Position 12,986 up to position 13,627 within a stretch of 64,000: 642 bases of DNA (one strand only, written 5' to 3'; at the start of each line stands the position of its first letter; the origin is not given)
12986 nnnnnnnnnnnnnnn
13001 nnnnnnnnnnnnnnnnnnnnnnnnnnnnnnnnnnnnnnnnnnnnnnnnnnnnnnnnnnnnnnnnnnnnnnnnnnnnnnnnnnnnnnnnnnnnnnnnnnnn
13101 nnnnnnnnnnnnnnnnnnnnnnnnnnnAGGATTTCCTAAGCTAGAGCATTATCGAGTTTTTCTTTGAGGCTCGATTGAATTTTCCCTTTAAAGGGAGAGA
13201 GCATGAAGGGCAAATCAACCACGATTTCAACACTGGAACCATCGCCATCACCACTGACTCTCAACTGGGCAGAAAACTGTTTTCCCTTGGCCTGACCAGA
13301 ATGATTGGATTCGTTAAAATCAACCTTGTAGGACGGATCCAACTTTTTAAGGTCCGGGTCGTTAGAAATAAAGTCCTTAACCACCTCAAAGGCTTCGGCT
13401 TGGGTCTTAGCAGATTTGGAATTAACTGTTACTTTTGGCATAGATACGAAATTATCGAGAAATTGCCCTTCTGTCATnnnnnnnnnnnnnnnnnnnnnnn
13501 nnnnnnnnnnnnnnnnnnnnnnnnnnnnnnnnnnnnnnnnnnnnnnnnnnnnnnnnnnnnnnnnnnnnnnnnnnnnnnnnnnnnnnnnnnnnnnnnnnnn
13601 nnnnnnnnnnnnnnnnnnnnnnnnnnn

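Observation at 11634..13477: An RpoH-family sigma factor carries a ~125-aa histone-H1-like lysine-rich N-terminus and is cotranscribed with a small PHA-system-like protein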

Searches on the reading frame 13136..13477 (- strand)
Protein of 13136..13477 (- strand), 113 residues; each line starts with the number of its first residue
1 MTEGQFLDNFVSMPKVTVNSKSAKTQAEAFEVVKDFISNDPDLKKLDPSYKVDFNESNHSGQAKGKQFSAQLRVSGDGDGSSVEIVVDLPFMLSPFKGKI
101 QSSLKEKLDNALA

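Call 3: search_protein_families(library=pfam, proteins=[window:13136-13477:-], max_evalue=0.01)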
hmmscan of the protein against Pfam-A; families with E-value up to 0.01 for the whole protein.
window:13136-13477:- (113 aa): 1 family
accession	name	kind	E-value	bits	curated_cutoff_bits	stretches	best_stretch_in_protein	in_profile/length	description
PF09650.15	PHA_gran_rgn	-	1.3e-06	29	26.6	1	50-112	29-87/87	Putative polyhydroxyalkanoic acid system protein (PHA_gran_rgn)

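Call 4: search_protein_families(library=ncbifam, proteins=[window:13136-13477:-], max_evalue=0.01)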
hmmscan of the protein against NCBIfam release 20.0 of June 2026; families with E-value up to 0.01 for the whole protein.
window:13136-13477:- (113 aa): 1 family
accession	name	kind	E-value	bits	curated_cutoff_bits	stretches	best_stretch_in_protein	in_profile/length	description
TIGR02610.1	PHA_gran_rgn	hypoth_equivalog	0.002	18.2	40.25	1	15-113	3-91/91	putative polyhydroxyalkanoic acid system protein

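Call 21: find_homologous_proteins(query=window:13136-13477:-, max_evalue=0.001)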
Query window:13136-13477:- (113 aa): 3 proteins with E <= 0.001 among 6 candidates.
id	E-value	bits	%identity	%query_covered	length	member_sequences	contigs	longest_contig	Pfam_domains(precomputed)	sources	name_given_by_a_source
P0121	1.6e-65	236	100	100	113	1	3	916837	PF09650.16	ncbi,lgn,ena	-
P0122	8.4e-21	92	46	89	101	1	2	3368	PF09650.16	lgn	-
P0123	2.0e-16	78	49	77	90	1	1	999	-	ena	-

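Call 26: find_homologous_proteins(query=A2, max_evalue=0.001)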
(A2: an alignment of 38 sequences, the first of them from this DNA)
Query A2 (38 sequences) (101 aa, profile of the alignment): 340 proteins with E <= 0.001 among 1007 candidates; the best 120 are listed.
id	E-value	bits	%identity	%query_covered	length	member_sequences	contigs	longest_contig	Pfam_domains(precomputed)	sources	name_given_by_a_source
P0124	1.9e-38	149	50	100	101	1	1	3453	PF09650.16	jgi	jgi:hypothetical protein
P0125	1.2e-37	146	49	100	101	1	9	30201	PF09650.16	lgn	-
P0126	4.2e-37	144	44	100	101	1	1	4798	PF09650.16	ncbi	-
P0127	2.5e-36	142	44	100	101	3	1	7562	PF09650.16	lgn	-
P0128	3.0e-36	142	44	100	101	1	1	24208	-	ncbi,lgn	-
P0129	5.9e-36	141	50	100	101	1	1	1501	PF09650.16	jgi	jgi:hypothetical protein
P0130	6.3e-36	141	42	100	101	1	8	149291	PF09650.16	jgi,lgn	jgi:hypothetical protein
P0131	6.9e-36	140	45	100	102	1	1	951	PF09650.16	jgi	jgi:hypothetical protein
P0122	1.3e-35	140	46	100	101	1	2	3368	PF09650.16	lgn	-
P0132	1.7e-35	139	50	100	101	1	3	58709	-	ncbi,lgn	-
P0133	3.7e-35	138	44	100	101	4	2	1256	PF09650.16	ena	-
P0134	4.9e-35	138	51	100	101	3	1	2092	PF09650.16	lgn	-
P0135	5.4e-35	138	49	100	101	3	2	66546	PF09650.16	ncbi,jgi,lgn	jgi:hypothetical protein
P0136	6.4e-35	137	43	100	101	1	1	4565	PF09650.16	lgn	-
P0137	7.9e-35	137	42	100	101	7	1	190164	PF09650.16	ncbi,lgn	-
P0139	9.2e-35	137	43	100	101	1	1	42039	PF09650.16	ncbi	-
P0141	1.0e-34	137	44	99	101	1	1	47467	PF09650.16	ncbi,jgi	jgi:hypothetical protein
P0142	1.2e-34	136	48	100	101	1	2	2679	PF09650.16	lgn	-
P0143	1.4e-34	136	44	100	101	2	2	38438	PF09650.16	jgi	jgi:hypothetical protein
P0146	1.7e-34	136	40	100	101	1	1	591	PF09650.16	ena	-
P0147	2.0e-34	136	43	100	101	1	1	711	PF09650.16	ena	-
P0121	2.2e-34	136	100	100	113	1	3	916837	PF09650.16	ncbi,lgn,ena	-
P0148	2.2e-34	136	42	100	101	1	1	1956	PF09650.16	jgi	jgi:hypothetical protein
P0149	2.2e-34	136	43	100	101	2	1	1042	PF09650.16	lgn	-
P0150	2.5e-34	135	44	100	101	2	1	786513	PF09650.16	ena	-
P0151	3.1e-34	135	50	100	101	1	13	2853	PF09650.16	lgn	-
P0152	3.2e-34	135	45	100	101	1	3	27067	PF09650.16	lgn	-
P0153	3.2e-34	135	39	100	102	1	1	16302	PF09650.16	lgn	-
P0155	4.1e-34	135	45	100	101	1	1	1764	PF09650.16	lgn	-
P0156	4.7e-34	134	50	100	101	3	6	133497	PF09650.16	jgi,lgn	-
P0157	5.2e-34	134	43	100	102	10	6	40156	PF09650.16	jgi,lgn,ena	jgi:hypothetical protein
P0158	6.0e-34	134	43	99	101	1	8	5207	PF09650.16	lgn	-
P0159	6.1e-34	134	42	100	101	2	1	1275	PF09650.16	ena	-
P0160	6.8e-34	134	44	100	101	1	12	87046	PF09650.16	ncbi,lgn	-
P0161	8.5e-34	134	42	100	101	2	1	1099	PF09650.16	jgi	-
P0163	9.1e-34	134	48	100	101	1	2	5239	PF09650.16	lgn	-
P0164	1.2e-33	133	42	100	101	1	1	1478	PF09650.16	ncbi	-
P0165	1.2e-33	133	38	100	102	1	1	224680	PF09650.16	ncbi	ncbi:MAG: polyhydroxyalkanoic acid system family protein [Pseudobdellovibrio sp.]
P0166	1.3e-33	133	48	95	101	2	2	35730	PF09650.16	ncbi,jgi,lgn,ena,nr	ncbi:MAG: hypothetical protein COT73_11420 [Bdellovibrio sp. CG10_big_fil_rev_8_21_14_0_10_47_8]|nr:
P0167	1.6e-33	133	40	100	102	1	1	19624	PF09650.16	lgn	-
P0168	1.6e-33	133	44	100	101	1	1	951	PF09650.16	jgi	jgi:hypothetical protein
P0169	1.7e-33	133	44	100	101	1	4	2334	PF09650.16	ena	-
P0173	1.9e-33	133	44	100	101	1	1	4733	PF09650.16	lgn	-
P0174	1.9e-33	133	44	100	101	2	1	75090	PF09650.16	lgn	-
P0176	2.1e-33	132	43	100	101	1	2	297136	PF09650.16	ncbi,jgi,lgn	ncbi:MAG: hypothetical protein RJB66_2176 [Pseudomonadota bacterium]|jgi:hypothetical protein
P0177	2.2e-33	132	44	100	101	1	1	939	PF09650.16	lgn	-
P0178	2.3e-33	132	43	100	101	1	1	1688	PF09650.16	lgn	-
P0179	2.4e-33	132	42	100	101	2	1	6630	PF09650.16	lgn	-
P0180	2.6e-33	132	43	100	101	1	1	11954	PF09650.16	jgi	jgi:hypothetical protein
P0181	3.0e-33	132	36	100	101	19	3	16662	PF09650.16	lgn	-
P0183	3.3e-33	132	38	100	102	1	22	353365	PF09650.16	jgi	jgi:hypothetical protein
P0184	3.6e-33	132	42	95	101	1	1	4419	PF09650.16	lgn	-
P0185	3.8e-33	132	45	100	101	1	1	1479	PF09650.16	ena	-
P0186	3.8e-33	132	41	100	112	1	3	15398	PF09650.16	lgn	-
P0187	4.3e-33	131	39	100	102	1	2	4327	PF09650.16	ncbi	-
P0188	4.7e-33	131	37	100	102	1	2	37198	PF09650.16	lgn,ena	-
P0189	4.7e-33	131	35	100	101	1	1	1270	PF09650.16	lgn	-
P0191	6.0e-33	131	36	99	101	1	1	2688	PF09650.16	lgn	-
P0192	6.3e-33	131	42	100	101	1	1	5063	PF09650.16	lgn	-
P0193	6.4e-33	131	38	100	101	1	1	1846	PF09650.16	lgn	-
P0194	7.3e-33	131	44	95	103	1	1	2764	PF09650.16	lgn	-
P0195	8.0e-33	131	45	100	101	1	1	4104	PF09650.16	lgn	-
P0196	8.1e-33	131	45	100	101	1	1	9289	PF09650.16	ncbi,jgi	jgi:hypothetical protein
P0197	8.3e-33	130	39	100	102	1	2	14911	PF09650.16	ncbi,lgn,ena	-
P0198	9.0e-33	130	35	100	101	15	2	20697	PF09650.16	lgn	-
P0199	9.2e-33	130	42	100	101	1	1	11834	PF09650.16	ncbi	-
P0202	1.2e-32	130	38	85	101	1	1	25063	PF09650.16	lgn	-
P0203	1.2e-32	130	47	100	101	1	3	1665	PF09650.16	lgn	-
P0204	1.2e-32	130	44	100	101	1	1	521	PF09650.16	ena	-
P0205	1.3e-32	130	48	97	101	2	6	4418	PF09650.16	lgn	-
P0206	1.3e-32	130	50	100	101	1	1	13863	PF09650.16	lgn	-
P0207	1.3e-32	130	36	100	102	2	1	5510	PF09650.16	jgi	jgi:Putative polyhydroxyalkanoic acid system protein (PHA_gran_rgn)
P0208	1.4e-32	130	41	95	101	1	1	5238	PF09650.16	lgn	-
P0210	1.6e-32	130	38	99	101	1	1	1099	PF09650.16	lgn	-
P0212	1.7e-32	130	47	100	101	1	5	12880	PF09650.16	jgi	jgi:hypothetical protein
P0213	1.7e-32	130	36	100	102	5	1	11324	PF09650.16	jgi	jgi:hypothetical protein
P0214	1.7e-32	129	35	100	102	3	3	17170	PF09650.16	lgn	-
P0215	1.8e-32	129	44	100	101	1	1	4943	PF09650.16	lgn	-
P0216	1.9e-32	129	37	100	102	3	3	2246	PF09650.16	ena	-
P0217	2.0e-32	129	40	99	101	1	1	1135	PF09650.16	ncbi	-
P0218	2.2e-32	129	41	100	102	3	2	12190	PF09650.16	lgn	-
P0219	2.3e-32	129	36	100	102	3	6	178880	PF09650.16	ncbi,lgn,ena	-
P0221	2.4e-32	129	37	100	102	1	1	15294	PF09650.16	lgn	-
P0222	2.7e-32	129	40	99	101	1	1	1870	PF09650.16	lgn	-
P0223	3.3e-32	129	37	100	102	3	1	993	PF09650.16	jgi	jgi:hypothetical protein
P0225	3.8e-32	128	35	100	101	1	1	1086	PF09650.16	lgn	-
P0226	4.0e-32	128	43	100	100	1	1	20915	PF09650.16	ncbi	-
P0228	4.2e-32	128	37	100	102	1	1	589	PF09650.16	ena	-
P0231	4.5e-32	128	44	100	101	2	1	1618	PF09650.16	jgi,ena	jgi:hypothetical protein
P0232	4.6e-32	128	33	99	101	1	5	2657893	PF09650.16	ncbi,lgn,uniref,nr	ncbi:polyhydroxyalkanoic acid system family protein [Pseudobdellovibrio exovorus]|uniref:Polyhydroxy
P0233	4.7e-32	128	36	100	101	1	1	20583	PF09650.16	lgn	-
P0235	5.1e-32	128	37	99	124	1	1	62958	PF09650.16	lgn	-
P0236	5.1e-32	128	37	99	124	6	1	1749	PF09650.16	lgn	-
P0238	5.3e-32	128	45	100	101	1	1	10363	PF09650.16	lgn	-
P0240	5.4e-32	128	35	100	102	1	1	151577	PF09650.16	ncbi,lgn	-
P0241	6.4e-32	128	37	85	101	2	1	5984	PF09650.16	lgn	-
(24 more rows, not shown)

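Call 27: search_protein_families(library=pfam, alignment_id=A2, max_evalue=0.01)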
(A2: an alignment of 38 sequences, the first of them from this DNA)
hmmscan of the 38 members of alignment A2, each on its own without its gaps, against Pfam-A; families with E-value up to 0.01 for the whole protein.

A. member 1, seq(101 aa): 1 family
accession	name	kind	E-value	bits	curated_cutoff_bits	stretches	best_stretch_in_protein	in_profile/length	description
PF09650.15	PHA_gran_rgn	-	9.5e-07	29.5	26.6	1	38-100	29-87/87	Putative polyhydroxyalkanoic acid system protein (PHA_gran_rgn)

B. families by the number of members that match (of 38 scanned): 4 families
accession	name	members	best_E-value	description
PF09650.15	PHA_gran_rgn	36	2.8e-09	Putative polyhydroxyalkanoic acid system protein (PHA_gran_rgn)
PF03610.21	EIIA-man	1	0.00039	PTS system fructose IIA component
PF15500.11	Ntox1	1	0.00084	Putative RNase-like toxin, toxin_1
PF10986.14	ZrgA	1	0.0014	ZrgA family zinc uptake protein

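Call 34: predict_structure(alignment_id=A3)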
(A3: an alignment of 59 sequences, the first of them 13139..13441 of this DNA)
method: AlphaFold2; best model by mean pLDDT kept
length: 101 residues; sequences in the alignment: 59
mean_pLDDT: 91.4   pTM: 0.79
mean pLDDT of the five models: 91.4, 90.4, 87.8, 87.7, 87.1
residues with pLDDT >= 90: 70; 70-90: 31; 50-70: 0; < 50: 0
segments of 3 or more residues with pLDDT < 50: none
pLDDT, mean of each block of 10 residues (from residue 1): 90 94 90 90 95 93 93 91 87 91 85
secondary structure, 60 per line:
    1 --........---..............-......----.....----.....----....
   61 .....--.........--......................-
elements in order: E3-10 H14-27 H29-34 E39-43 E48-52 E57-65 E68-76 H79-100

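Call 39: fold_search(model_id=the predicted structure, library=pdb)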
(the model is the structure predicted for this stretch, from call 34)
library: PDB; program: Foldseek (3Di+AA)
matches with E <= 10: 1621; with E <= 0.001: 45
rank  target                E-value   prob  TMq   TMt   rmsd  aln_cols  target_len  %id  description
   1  2d4r_C                2.7e-05  1.00  0.62  0.44   5.8       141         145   11  Crystal structure of TTHA0849 from Thermus thermophilus HB8 (released 2005-12-13)
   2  2d4r_A                3.9e-05  1.00  0.64  0.46   5.0       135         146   12  Crystal structure of TTHA0849 from Thermus thermophilus HB8 (released 2005-12-13)
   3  6v8j_B                5.4e-05  1.00  0.56  0.41   5.6       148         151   12  Crystal structure of Ara h 8.0201 (released 2020-12-16)
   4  6v8l_A                6.1e-05  1.00  0.62  0.45   5.8       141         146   14  Crystal structure of Ara h 8.0201 (released 2020-12-16)
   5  3ie5_A                6.5e-05  1.00  0.66  0.44   5.7       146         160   12  Crystal structure of Hyp-1 protein from Hypericum perforatum (St John's wort) involved in hypericin biosynthesis (released 2009-11-10)
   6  2wql_A                9.6e-05  1.00  0.61  0.43   5.6       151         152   11  CRYSTAL STRUCTURE OF THE MAJOR CARROT ALLERGEN DAU C 1 (released 2009-09-01)
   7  6v8l_B                1.0e-04  1.00  0.60  0.43   5.8       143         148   13  Crystal structure of Ara h 8.0201 (released 2020-12-16)
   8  6v8s_J                1.2e-04  1.00  0.57  0.42   5.5       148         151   12  Crystal structure of Ara h 8.0201 (released 2020-12-16)
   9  6v8m_A                1.3e-04  1.00  0.60  0.42   5.9       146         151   14  Crystal structure of Ara h 8.0201 (released 2020-12-16)
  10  1vjh_A                1.6e-04  1.00  0.55  0.48   4.7       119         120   16  Crystal structure of gene product of At1g24000 from Arabidopsis thaliana (released 2004-03-16)
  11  4n3e_A                1.7e-04  1.00  0.55  0.38   5.7       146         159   10  Crystal structure of Hyp-1, a St John's wort PR-10 protein, in complex with 8-anilino-1-naphthalene sulfonate (ANS) (released 2014-02-26)
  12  6v8h_G                1.7e-04  1.00  0.60  0.43   5.7       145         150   14  Crystal structure of Ara h 8.0201 (released 2020-12-16)
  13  3ie5_B                1.8e-04  1.00  0.61  0.40   5.4       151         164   11  Crystal structure of Hyp-1 protein from Hypericum perforatum (St John's wort) involved in hypericin biosynthesis (released 2009-11-10)
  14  6st8_A                2.3e-04  1.00  0.57  0.38   6.3       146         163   12  Crystal structure of the strawberry pathogenesis-related 10 (PR-10) Fra a 1.02 protein (released 2019-12-18)
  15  4bk6_A                2.6e-04  1.00  0.62  0.43   5.9       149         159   13  Crystal Structure of a dimeric variant of Bet v 1 (released 2013-11-27)
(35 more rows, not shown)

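Call 57: search_protein_representatives(alignment_id=A3)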
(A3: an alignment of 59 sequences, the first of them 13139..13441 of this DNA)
Query: 59 sequences, 101 profile positions. Proteins with E-value up to 0.001 (for the whole library): 210; up to 1e-10: 112; up to 1e-30: 14. The best 150 are listed.
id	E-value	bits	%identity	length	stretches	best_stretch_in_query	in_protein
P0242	3.3e-36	139.7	-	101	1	1-100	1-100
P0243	3.0e-35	136.6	-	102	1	1-101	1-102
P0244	1.2e-34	134.6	-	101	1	1-101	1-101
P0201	7.1e-34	132.2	-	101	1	1-100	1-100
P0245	1.0e-33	131.7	-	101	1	1-101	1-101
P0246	3.7e-33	129.9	-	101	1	1-100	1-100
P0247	3.2e-32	126.9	-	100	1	1-101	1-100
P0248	4.3e-32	126.5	-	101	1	1-101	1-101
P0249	6.1e-32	126.0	-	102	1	1-100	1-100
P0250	1.1e-31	125.2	-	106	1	1-100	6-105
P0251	3.5e-31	123.6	-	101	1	1-101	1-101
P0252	6.0e-31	122.8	-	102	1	1-101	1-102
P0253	7.5e-31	122.5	-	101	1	1-100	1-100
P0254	9.3e-31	122.2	-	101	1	1-100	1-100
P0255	1.6e-30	121.5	-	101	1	1-101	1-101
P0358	2.7e-08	50.1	-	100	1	1-100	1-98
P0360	2.8e-08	50.0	-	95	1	6-99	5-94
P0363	8.1e-08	48.6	-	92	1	5-100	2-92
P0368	6.0e-07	45.8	-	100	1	4-99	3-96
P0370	1.2e-06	44.8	-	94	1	1-100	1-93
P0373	2.9e-06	43.6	-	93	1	7-100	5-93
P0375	3.6e-06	43.3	-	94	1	9-100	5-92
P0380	7.9e-06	42.2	-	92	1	9-100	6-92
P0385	2.2e-05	40.8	-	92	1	9-99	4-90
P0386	2.5e-05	40.6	-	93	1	12-99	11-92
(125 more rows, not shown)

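Call 58: search_protein_families(library=pfam, proteins=[P0358, P0360, P0363, P0368, P0370, P0373, P0375, P0380, P0385, P0386], max_evalue=0.001)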
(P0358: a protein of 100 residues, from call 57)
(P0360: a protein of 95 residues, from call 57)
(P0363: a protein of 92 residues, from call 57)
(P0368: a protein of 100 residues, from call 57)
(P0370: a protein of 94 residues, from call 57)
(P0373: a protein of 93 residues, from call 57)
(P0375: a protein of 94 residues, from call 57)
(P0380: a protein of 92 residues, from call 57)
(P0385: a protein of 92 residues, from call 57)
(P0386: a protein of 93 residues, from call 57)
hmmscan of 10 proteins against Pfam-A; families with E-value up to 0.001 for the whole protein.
P0358 (100 aa): 1 family
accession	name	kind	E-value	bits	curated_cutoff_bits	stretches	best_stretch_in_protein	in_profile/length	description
PF09650.15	PHA_gran_rgn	-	0.00014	22.5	26.6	1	48-98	41-87/87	Putative polyhydroxyalkanoic acid system protein (PHA_gran_rgn)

P0360 (95 aa): 1 family
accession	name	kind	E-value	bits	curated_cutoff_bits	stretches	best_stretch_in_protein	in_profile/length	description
PF09650.15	PHA_gran_rgn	-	8.7e-09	36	26.6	1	18-93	14-85/87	Putative polyhydroxyalkanoic acid system protein (PHA_gran_rgn)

P0363 (92 aa): 1 family
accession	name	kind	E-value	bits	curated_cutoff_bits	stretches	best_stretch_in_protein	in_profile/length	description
PF09650.15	PHA_gran_rgn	-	6.8e-08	33.1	26.6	1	20-92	19-87/87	Putative polyhydroxyalkanoic acid system protein (PHA_gran_rgn)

P0368 (100 aa): 1 family
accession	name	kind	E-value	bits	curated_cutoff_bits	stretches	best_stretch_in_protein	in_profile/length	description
PF09650.15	PHA_gran_rgn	-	1.3e-07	32.2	26.6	1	38-95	32-85/87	Putative polyhydroxyalkanoic acid system protein (PHA_gran_rgn)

P0370 (94 aa): 1 family
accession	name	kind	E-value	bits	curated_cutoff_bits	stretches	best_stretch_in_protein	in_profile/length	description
PF09650.15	PHA_gran_rgn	-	1.5e-09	38.4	26.6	1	6-92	3-86/87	Putative polyhydroxyalkanoic acid system protein (PHA_gran_rgn)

P0373 (93 aa): 1 family
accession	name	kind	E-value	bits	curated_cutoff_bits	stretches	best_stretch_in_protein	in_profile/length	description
PF09650.15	PHA_gran_rgn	-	4.3e-05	24.2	26.6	1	13-93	12-87/87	Putative polyhydroxyalkanoic acid system protein (PHA_gran_rgn)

P0375 (94 aa): 1 family
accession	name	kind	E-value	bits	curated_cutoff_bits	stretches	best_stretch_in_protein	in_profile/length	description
PF09650.15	PHA_gran_rgn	-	9.3e-08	32.7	26.6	1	29-91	28-86/87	Putative polyhydroxyalkanoic acid system protein (PHA_gran_rgn)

P0380 (92 aa): 1 family
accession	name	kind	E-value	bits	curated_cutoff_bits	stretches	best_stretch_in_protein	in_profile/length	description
PF09650.15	PHA_gran_rgn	-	7.3e-07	29.8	26.6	1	14-92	13-87/87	Putative polyhydroxyalkanoic acid system protein (PHA_gran_rgn)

P0385 (92 aa): 1 family
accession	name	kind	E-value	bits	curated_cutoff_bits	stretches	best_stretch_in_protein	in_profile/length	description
PF09650.15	PHA_gran_rgn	-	4.1e-09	37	26.6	1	31-89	29-85/87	Putative polyhydroxyalkanoic acid system protein (PHA_gran_rgn)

P0386 (93 aa): 1 family
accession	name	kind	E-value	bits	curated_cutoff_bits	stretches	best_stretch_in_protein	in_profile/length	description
PF09650.15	PHA_gran_rgn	-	1.2e-08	35.6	26.6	1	15-92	9-86/87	Putative polyhydroxyalkanoic acid system protein (PHA_gran_rgn)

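Call 63: find_related_loci(query=A5, collection=metagenome_contigs, flank=4000)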
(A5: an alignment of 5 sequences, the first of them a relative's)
Query A5 (92 aa) in metagenome_contigs; peptide patterns used: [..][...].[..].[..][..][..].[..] (x = any residue, [..] = any of these).
521 stretches matched a pattern; 76 encode a relative of the query (tblastn E <= 1e-3); 76 distinct loci.
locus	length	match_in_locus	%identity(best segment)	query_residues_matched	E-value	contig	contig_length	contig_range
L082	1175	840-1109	46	3-92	3e-23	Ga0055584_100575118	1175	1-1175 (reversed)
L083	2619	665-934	40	1-86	6e-21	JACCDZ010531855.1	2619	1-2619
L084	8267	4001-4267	42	1-90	2e-20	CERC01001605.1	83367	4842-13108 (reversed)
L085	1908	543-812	38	1-86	2e-19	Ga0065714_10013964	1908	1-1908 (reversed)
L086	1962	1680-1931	37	1-84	8e-18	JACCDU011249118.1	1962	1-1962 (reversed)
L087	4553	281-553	36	1-92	1e-17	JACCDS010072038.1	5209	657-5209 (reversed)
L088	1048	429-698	37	1-92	4e-17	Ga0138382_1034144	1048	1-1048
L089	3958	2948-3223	38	1-92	7e-17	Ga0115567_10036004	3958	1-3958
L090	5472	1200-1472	35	1-92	9e-17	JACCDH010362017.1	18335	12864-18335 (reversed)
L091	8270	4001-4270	37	1-92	2e-16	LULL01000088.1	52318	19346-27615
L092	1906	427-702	34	1-92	2e-16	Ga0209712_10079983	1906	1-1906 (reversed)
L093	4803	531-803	34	1-92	1e-16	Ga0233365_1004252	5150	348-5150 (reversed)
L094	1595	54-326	35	1-92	2e-16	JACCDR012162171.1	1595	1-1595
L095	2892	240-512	35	1-92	3e-16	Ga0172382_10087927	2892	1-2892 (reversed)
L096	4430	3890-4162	34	1-92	2e-16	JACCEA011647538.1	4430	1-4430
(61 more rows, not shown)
